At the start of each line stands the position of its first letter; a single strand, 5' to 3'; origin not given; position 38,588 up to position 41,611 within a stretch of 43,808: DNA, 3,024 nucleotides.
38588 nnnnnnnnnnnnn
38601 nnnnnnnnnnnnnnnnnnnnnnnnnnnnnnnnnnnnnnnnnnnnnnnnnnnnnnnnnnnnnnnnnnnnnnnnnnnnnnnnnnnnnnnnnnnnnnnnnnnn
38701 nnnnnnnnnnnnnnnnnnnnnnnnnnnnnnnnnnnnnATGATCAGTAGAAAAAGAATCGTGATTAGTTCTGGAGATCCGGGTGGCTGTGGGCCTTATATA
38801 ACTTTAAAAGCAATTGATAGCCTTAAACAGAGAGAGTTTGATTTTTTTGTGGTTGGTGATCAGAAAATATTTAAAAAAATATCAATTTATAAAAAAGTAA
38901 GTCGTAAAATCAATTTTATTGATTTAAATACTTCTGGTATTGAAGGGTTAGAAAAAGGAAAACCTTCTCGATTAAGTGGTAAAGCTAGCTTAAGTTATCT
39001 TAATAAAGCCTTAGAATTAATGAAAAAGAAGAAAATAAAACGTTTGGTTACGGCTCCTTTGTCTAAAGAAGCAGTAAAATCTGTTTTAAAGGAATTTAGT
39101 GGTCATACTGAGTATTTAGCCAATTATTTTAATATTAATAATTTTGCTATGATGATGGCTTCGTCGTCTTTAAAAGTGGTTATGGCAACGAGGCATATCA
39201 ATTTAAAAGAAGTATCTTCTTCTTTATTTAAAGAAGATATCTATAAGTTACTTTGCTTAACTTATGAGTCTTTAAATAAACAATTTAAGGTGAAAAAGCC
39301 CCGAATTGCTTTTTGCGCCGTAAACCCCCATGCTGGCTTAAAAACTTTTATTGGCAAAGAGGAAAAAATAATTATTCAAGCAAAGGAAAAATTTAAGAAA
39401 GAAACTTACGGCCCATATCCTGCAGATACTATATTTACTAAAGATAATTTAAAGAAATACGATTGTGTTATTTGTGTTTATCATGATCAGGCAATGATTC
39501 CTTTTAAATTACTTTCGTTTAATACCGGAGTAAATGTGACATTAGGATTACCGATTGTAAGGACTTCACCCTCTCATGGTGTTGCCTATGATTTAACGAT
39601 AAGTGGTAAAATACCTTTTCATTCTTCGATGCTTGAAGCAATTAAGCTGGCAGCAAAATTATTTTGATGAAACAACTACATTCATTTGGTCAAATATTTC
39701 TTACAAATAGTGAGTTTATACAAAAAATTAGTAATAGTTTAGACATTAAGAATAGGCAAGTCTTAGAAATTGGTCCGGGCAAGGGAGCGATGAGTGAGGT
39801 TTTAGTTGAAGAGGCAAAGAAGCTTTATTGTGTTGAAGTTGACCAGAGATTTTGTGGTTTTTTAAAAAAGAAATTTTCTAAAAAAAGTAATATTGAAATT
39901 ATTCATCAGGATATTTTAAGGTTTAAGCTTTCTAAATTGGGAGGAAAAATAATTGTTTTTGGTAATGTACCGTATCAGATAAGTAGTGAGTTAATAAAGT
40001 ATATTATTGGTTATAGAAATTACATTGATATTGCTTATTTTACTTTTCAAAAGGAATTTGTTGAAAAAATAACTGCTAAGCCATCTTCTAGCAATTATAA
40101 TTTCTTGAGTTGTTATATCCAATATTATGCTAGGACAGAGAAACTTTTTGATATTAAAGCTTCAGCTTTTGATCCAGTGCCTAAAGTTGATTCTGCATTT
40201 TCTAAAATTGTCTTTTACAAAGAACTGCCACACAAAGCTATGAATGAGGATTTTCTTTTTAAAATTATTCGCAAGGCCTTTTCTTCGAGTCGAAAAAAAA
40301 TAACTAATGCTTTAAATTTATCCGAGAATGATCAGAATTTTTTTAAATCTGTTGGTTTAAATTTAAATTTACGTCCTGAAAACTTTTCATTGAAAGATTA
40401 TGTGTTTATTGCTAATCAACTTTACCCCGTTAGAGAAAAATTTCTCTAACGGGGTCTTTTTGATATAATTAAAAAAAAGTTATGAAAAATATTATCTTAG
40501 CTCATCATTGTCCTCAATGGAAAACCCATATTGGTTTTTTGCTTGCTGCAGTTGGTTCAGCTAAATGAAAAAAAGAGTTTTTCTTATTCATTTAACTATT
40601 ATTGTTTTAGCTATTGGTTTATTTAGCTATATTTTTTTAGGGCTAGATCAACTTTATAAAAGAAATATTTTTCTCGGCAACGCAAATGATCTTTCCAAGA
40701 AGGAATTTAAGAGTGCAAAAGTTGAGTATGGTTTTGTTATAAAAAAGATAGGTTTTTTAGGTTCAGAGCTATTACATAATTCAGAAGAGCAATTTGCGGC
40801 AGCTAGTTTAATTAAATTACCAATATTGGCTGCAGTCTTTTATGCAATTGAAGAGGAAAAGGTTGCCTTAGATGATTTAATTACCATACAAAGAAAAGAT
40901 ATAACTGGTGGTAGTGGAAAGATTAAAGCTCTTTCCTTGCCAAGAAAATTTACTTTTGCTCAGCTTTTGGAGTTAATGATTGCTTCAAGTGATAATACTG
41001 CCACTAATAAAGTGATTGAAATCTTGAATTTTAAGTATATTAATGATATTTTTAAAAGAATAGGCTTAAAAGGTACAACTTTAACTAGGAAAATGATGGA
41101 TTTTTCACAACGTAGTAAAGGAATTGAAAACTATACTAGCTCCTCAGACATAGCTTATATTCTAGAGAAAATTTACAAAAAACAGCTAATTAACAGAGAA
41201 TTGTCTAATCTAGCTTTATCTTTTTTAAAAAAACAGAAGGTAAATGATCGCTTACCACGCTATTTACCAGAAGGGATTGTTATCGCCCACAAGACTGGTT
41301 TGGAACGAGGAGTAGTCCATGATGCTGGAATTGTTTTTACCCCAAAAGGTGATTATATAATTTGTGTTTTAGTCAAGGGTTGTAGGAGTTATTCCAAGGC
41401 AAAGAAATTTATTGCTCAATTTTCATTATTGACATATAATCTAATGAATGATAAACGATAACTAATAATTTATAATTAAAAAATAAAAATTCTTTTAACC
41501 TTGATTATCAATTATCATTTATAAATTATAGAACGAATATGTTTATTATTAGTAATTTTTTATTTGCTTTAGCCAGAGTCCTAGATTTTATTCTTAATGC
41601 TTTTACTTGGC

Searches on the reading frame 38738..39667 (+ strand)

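Call 102: search_protein_families(library=pfam, proteins=[window:38738-39667:+], max_evalue=0.00001)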
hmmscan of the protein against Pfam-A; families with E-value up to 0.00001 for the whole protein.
window:38738-39667:+ (309 aa): 1 family
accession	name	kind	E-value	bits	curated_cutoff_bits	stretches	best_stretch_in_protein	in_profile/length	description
PF04166.17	PdxA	-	2.1e-83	280.5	27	1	44-305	13-286/286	Pyridoxal phosphate biosynthetic protein PdxA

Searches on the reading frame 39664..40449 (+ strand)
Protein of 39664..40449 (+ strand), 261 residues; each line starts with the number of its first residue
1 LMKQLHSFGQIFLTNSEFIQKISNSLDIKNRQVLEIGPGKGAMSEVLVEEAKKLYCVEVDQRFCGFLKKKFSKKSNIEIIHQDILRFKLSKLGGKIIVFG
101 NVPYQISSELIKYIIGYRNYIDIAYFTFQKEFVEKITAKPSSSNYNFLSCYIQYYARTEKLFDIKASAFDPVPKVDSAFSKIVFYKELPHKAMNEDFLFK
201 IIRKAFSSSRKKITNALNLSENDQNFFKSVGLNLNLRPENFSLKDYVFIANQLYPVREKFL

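Call 102: search_protein_families(library=pfam, proteins=[window:39664-40449:+], max_evalue=0.00001)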
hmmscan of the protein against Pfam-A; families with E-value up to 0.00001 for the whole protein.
window:39664-40449:+ (261 aa): 1 family
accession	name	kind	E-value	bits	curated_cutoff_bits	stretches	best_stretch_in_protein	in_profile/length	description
PF00398.26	RrnaAD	-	4e-53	180.6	24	1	6-252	6-260/263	Ribosomal RNA adenine dimethylase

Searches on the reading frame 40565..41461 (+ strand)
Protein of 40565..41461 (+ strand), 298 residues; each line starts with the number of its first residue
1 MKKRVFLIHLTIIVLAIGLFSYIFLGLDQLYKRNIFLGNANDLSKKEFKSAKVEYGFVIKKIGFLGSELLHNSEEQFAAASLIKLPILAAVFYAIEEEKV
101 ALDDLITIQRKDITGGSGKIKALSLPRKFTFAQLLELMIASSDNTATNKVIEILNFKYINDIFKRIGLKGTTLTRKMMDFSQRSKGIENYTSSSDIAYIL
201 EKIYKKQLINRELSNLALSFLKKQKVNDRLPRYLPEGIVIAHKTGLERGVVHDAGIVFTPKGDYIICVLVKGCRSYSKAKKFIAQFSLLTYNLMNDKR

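Call 102: search_protein_families(library=pfam, proteins=[window:40565-41461:+], max_evalue=0.00001)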
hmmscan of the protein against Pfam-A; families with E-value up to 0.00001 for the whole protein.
window:40565-41461:+ (298 aa): 1 family
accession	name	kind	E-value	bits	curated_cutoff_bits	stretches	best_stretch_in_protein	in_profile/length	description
PF13354.11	Beta-lactamase2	-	1.2e-61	208.3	22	1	66-270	10-214/214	Beta-lactamase enzyme family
